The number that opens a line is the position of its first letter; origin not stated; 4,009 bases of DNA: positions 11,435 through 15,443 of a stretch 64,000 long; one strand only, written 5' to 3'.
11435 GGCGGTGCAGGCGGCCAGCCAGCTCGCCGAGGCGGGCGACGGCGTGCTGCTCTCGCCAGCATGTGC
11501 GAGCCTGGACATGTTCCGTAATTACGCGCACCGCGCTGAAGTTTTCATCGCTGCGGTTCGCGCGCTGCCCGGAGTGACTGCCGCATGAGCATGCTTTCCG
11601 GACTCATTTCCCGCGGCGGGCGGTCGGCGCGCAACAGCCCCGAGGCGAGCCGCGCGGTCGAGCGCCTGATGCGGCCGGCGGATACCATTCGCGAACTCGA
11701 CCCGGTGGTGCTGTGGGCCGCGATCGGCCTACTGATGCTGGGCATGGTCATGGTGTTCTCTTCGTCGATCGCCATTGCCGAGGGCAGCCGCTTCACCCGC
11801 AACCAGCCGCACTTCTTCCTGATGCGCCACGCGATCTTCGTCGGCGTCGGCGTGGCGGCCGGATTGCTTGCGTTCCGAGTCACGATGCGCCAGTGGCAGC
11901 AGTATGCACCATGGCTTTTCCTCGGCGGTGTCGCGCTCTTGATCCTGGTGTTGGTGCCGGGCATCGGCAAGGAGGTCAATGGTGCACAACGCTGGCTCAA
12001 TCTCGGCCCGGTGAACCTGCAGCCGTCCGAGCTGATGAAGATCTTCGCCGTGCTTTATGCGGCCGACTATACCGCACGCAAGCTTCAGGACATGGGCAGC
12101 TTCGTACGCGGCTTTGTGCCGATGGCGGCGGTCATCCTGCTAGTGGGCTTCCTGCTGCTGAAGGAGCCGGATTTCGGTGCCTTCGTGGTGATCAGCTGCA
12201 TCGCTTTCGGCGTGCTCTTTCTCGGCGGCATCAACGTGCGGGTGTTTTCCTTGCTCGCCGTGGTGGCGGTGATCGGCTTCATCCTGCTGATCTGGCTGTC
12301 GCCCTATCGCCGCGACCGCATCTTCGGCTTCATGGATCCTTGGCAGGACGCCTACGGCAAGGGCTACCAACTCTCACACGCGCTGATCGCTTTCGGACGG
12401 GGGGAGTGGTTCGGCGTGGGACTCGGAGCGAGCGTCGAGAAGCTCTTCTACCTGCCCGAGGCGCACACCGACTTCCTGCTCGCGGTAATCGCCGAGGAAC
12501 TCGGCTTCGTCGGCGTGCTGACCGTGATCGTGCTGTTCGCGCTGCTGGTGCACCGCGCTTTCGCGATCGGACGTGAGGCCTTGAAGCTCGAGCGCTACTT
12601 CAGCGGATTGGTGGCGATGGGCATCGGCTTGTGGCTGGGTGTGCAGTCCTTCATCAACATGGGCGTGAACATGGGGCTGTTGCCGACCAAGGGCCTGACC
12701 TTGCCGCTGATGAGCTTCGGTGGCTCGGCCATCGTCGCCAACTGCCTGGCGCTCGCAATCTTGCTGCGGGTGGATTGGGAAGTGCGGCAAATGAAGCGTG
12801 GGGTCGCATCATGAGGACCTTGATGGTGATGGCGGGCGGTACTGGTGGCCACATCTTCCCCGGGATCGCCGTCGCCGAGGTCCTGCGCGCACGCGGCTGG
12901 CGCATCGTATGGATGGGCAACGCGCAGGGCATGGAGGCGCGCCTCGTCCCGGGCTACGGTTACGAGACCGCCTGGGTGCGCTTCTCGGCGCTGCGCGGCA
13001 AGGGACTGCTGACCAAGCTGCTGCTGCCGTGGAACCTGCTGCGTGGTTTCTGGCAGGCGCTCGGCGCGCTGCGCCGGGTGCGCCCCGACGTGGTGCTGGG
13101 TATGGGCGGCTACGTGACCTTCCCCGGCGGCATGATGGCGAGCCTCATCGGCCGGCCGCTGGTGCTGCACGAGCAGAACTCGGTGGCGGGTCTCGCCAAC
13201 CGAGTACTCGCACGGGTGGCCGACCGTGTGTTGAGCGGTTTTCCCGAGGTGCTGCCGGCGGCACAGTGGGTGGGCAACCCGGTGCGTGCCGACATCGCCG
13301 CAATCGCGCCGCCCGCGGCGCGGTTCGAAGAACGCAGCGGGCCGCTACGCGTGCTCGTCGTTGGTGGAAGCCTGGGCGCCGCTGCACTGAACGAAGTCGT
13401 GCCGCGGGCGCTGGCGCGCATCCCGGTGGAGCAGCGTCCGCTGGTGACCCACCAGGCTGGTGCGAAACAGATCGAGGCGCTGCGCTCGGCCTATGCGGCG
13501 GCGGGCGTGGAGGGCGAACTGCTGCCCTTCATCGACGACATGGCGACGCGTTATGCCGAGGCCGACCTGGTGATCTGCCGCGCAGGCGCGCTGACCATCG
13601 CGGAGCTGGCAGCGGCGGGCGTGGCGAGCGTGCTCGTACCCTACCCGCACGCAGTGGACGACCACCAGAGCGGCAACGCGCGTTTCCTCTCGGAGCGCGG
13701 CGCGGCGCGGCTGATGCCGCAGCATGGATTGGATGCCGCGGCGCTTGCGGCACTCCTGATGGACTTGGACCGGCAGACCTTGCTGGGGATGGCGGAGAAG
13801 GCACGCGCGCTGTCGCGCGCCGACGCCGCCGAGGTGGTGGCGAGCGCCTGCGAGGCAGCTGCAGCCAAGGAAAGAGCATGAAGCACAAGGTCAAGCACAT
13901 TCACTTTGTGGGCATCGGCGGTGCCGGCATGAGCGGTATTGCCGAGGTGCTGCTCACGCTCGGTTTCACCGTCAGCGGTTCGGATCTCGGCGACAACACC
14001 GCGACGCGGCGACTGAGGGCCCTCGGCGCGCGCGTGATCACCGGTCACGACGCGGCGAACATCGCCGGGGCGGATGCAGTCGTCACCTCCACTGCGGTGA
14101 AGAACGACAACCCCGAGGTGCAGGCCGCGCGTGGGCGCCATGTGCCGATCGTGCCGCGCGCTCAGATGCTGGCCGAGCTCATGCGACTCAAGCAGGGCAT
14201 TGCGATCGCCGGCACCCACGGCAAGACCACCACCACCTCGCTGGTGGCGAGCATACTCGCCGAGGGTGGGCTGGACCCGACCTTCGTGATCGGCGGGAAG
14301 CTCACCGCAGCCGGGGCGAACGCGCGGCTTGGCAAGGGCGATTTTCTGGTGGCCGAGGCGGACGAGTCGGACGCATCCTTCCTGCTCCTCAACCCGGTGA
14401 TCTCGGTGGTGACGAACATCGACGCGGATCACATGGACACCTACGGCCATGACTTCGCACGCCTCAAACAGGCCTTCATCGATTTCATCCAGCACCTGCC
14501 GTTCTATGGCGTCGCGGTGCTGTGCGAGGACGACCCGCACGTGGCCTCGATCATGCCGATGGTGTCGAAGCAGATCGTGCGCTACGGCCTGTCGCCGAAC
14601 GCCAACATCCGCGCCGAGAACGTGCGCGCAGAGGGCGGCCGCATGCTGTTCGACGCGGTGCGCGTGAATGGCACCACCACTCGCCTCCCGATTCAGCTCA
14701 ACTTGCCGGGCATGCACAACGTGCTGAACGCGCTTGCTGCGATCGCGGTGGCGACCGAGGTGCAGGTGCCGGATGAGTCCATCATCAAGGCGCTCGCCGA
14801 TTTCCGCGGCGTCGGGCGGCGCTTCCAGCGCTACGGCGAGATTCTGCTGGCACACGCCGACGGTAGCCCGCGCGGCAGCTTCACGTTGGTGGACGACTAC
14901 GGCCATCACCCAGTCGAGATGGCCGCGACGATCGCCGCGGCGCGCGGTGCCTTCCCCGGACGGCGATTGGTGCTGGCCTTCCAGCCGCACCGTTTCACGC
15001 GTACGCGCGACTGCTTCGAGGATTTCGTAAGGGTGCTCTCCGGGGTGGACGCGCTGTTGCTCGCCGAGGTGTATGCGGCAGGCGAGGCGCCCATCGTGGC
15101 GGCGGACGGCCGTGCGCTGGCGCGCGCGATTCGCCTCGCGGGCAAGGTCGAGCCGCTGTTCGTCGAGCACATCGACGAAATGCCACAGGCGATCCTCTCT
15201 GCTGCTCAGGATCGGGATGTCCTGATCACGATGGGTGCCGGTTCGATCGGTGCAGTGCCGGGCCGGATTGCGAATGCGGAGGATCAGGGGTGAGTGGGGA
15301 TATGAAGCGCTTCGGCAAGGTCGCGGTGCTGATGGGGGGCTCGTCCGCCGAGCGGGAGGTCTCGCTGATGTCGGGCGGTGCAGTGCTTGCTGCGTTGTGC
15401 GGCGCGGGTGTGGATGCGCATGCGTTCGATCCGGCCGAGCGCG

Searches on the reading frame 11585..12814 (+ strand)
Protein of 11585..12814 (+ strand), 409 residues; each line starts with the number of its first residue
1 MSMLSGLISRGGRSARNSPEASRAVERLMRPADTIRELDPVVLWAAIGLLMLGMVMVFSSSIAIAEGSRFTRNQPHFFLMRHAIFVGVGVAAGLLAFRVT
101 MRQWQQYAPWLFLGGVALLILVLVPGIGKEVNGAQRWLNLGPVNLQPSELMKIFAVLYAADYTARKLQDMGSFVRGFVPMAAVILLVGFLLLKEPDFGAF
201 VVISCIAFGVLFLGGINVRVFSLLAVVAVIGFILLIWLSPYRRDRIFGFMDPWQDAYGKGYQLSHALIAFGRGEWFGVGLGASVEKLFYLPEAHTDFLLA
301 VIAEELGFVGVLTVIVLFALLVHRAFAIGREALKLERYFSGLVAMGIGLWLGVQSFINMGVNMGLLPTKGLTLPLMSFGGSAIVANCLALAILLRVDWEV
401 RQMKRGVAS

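Call 32: search_protein_families(library=pfam, proteins=[window:11585-12814:+])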
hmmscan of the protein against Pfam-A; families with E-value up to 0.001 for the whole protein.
window:11585-12814:+ (409 aa): 1 family
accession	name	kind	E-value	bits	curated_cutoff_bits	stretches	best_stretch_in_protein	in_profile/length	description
PF01098.24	FTSW_RODA_SPOVE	-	5.6e-105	351.7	26.4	1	43-400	4-354/356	Cell cycle protein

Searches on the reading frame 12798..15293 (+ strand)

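Call 32: search_protein_families(library=pfam, proteins=[window:12798-15293:+])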
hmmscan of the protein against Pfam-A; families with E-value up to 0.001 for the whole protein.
window:12798-15293:+ (831 aa): 3 families
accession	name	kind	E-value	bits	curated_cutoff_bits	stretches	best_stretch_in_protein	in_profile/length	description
PF01225.30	Mur_ligase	-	1.7e-30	105.6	21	1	367-465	1-94/95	Mur ligase family, catalytic domain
PF08245.18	Mur_ligase_M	-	1.1e-27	97.8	24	1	470-652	1-200/200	Mur ligase middle domain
PF02875.26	Mur_ligase_C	-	5e-17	63.4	28.4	1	694-815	11-127/127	Mur ligase, glutamate ligase domain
